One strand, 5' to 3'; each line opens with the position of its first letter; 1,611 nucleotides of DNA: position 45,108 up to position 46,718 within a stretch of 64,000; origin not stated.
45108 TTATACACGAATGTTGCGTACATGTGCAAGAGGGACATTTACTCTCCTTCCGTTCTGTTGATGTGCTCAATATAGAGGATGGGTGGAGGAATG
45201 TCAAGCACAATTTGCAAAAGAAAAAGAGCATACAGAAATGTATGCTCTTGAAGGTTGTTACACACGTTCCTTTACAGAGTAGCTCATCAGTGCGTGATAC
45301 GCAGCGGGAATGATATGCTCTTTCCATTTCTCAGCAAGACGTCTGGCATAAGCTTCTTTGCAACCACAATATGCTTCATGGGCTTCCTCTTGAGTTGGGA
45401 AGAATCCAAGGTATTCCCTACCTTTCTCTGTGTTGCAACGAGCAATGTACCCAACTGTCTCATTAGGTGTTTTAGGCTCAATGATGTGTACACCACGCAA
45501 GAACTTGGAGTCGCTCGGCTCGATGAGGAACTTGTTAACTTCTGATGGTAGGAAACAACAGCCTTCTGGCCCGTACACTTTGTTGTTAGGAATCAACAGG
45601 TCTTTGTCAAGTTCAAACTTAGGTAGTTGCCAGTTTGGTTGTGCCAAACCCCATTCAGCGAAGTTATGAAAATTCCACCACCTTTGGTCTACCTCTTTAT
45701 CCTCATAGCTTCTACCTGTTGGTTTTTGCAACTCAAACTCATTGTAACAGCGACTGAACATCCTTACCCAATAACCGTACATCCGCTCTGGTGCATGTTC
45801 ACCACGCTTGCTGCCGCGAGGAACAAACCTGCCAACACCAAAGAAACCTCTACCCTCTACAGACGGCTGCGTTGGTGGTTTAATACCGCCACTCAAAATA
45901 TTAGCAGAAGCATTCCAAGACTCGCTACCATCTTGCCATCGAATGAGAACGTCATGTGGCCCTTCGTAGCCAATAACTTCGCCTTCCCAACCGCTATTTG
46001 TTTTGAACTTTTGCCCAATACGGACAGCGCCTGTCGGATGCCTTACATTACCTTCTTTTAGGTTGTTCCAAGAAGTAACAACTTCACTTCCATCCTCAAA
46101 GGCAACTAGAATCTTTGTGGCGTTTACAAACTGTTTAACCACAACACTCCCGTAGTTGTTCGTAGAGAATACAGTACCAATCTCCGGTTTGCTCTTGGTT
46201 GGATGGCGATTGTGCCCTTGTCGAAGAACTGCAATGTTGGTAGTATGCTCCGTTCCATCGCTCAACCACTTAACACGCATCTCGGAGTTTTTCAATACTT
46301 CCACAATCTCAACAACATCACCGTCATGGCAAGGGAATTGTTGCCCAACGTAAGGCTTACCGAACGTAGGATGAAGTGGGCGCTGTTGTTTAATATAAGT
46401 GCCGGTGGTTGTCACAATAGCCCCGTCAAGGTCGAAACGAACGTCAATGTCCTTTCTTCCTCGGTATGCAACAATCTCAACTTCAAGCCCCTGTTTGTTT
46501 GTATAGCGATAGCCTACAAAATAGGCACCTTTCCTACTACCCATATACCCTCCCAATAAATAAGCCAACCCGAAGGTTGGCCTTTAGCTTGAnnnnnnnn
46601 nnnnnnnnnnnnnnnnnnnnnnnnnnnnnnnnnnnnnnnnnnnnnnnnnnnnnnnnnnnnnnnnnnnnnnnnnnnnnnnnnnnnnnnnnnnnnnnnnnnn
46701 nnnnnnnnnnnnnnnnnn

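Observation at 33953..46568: Family of paralogous HNH-AP2 homing endonucleases, one with a 4x tandem-repeat N-terminal domain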

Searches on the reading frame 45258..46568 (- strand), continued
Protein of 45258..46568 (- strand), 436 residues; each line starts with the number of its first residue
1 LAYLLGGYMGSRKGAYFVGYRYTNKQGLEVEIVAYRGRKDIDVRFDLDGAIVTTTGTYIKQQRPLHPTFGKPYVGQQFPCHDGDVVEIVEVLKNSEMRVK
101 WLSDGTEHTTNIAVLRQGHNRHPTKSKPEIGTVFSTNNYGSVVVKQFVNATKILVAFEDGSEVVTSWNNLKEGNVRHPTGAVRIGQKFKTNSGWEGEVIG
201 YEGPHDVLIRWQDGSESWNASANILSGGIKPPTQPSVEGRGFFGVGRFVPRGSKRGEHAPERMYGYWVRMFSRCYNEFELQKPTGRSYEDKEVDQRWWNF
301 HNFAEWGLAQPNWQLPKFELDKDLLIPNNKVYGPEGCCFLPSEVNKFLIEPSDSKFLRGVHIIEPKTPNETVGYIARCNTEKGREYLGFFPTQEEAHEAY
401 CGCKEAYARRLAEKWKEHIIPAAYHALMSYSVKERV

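Call 87: search_protein_families(library=pfam, proteins=[L005:8519-10645:+, L002:7349-9532:+, L006:6363-7319:+], max_evalue=0.01)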
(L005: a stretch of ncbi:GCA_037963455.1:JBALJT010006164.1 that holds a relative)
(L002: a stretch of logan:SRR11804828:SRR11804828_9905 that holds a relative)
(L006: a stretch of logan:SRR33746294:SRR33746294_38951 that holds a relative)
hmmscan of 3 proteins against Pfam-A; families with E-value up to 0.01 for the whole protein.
L005:8519-10645:+ (708 aa): 2 families
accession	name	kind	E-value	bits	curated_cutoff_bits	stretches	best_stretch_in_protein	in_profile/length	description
PF13482.12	RNase_H_2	-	0.00029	21.3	22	1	8-76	2-78/165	RNase_H superfamily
PF10108.15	DNA_pol_B_exo2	-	0.00035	20.7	24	1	16-74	10-70/213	Predicted 3'-5' exonuclease related to the exonuclease domain of PolB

L002:7349-9532:+ (727 aa): 2 families
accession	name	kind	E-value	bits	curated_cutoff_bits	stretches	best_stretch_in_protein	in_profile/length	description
PF13482.12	RNase_H_2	-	0.00016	22.1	22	1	6-97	2-95/165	RNase_H superfamily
PF10108.15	DNA_pol_B_exo2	-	0.00058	20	24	1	12-73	8-71/213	Predicted 3'-5' exonuclease related to the exonuclease domain of PolB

L006:6363-7319:+ (319 aa): 2 families
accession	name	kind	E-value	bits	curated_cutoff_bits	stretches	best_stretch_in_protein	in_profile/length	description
PF13482.12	RNase_H_2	-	0.0002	21.8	22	0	10-146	4-112/165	RNase_H superfamily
PF03104.25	DNA_pol_B_exo1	-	0.0095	15.8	23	0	34-136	136-235/242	DNA polymerase family B, exonuclease domain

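Call 91: search_protein_families(library=pfam, alignment_id=A1, max_evalue=0.1)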
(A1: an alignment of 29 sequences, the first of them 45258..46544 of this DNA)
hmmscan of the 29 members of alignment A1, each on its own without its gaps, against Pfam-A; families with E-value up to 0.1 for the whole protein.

A. member 1, window:45258-46544:- (428 aa): 1 family
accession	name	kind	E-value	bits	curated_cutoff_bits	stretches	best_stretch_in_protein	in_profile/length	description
PF23044.1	SH3-C_UBE2O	-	0.073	13.4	21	0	186-209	26-49/68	UBE2O, ubiquitin binding SH3-C domain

B. families by the number of members that match (of 29 scanned): 15 families
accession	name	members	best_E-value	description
PF23044.1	SH3-C_UBE2O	6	0.0001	UBE2O, ubiquitin binding SH3-C domain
PF02699.20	YajC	5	0.00086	Preprotein translocase subunit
PF18115.7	Tudor_3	3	0.00081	DNA repair protein Crb2 Tudor domain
PF06919.17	Phage_T4_Gp30_7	2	0.011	Phage Gp30.7 protein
PF08940.17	DUF1918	1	0.00057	Domain of unknown function (DUF1918)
PF11811.13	DUF3331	1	0.007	Domain of unknown function (DUF3331)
PF12334.13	rOmpB_passenger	1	0.024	Rickettsia outer membrane protein B, passenger domain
PF01176.25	eIF-1a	1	0.025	Translation initiation factor 1A / IF-1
PF12876.13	Cellulase-like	1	0.033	Sugar-binding cellulase-like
PF18938.6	aRib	1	0.035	Atypical Rib domain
PF21693.2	SWT1_3rd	1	0.051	Transcriptional protein SWT1, C-terminal domain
PF18515.6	Rh5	1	0.057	Rh5 coiled-coil domain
PF07654.21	C1-set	1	0.058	Immunoglobulin C1-set domain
PF10671.14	TcpQ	1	0.067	Toxin co-regulated pilus biosynthesis protein Q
PF13893.12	RRM_5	1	0.082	RNA recognition motif. (a.k.a. RRM, RBD, or RNP domain)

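Call 92: search_protein_families(library=ncbifam, proteins=[window:45258-46544:-], max_evalue=0.1)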
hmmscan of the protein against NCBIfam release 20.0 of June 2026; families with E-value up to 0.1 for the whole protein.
window:45258-46544:- (428 aa): 0 families

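Call 97: find_encoding_contigs(protein=P0001, flank=1000, max_places=2)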
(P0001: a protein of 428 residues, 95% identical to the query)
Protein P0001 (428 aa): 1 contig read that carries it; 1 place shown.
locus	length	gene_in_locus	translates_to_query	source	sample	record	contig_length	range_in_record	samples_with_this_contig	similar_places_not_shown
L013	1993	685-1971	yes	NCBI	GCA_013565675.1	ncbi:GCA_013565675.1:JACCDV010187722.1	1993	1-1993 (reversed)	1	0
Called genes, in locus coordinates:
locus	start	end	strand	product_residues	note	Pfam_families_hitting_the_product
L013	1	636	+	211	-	?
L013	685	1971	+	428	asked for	-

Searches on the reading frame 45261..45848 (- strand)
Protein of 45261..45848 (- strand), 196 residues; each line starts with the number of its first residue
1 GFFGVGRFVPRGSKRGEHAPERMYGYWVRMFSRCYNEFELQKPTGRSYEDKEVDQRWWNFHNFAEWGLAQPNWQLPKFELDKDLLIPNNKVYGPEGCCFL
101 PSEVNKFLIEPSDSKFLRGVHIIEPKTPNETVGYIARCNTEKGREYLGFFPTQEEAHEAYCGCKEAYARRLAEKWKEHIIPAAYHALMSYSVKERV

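Call 48: search_protein_representatives(protein=window:45261-45848:-)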
Query: 196 residues. Proteins with E-value up to 0.001 (for the whole library): 8787; up to 1e-10: 4323; up to 1e-30: 17. The best 150 are listed.
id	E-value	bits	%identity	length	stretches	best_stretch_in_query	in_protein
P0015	1.4e-59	217.7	52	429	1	1-193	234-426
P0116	1.5e-55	204.5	54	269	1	1-194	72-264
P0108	6.4e-51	189.4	51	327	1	1-193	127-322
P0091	2.6e-39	151.5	45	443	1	1-193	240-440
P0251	6.7e-39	150.1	41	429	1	1-194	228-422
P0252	2.9e-36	141.5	42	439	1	1-186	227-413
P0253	1.7e-35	139.0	37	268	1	1-190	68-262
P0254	7.0e-35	137.0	39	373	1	1-194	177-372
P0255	1.1e-33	133.0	40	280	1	1-196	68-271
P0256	3.6e-33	131.4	39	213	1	1-193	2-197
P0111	1.7e-32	129.2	42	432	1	1-192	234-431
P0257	1.9e-32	129.0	40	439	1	19-191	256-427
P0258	2.5e-32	128.6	45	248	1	2-192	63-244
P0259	4.6e-32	127.8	42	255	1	17-192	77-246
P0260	5.1e-32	127.6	39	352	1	1-195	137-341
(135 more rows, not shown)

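Call 69: predict_structure(alignment_id=A3)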
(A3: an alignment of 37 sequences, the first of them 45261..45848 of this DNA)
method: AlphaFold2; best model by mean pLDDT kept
length: 196 residues; sequences in the alignment: 37
mean_pLDDT: 94.1   pTM: 0.87
mean pLDDT of the five models: 94.1, 94.1, 93.2, 92.8, 92.2
residues with pLDDT >= 90: 170; 70-90: 22; 50-70: 3; < 50: 1
segments of 3 or more residues with pLDDT < 50: none
pLDDT, mean of each block of 10 residues (from residue 1): 89 94 97 96 92 97 98 97 95 98 93 82 91 94 95 96 97 98 98 76
secondary structure, 60 per line:
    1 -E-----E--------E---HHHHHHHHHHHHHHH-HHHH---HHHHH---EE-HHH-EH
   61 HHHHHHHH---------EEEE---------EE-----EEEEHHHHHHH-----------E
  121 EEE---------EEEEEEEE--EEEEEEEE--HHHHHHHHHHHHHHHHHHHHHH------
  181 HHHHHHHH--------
elements in order: H21-35 H37-40 H44-48 H60-68 E78-81 E98-101 H102-108 E120-123 E133-140 E143-150 H153-174 H181-188

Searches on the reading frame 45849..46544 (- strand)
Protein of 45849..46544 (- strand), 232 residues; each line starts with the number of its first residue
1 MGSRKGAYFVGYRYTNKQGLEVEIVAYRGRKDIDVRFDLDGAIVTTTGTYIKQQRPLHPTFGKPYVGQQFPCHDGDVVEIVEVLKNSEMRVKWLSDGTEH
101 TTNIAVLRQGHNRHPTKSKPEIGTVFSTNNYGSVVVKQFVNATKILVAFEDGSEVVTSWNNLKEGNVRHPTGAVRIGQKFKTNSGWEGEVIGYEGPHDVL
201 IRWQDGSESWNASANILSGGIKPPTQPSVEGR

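Call 62: search_dna_similar(query=window:45849-46544:-, collection=phages, mode=protein, max_rows=40, rows=spread, max_evalue=0.001)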
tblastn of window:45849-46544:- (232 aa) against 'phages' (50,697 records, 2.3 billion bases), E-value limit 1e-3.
Records with a match: 3; places in all: 3; records where one place covers at least 80% of the query: 3.
Best place of each record, by identity: <60% 3.
By first word of the organism name: Vibrio 3.
By host as written in the record: Vibrio splendidus 12B3 2; Vibrio splendidus 1.
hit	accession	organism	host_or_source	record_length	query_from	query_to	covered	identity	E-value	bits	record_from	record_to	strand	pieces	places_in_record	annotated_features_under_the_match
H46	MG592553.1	Vibrio phage 1.187.O._10N.286.49.F1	Vibrio splendidus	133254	8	231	97%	30.8%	6e-23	102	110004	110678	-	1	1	coil containing protein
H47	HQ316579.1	Vibrio phage helene 12B3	Vibrio splendidus 12B3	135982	8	231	97%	29.5%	4e-18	88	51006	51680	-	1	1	hypothetical protein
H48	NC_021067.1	Vibrio phage helene 12B3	Vibrio splendidus 12B3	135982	8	231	97%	29.5%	4e-18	88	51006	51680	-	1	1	HNH endonuclease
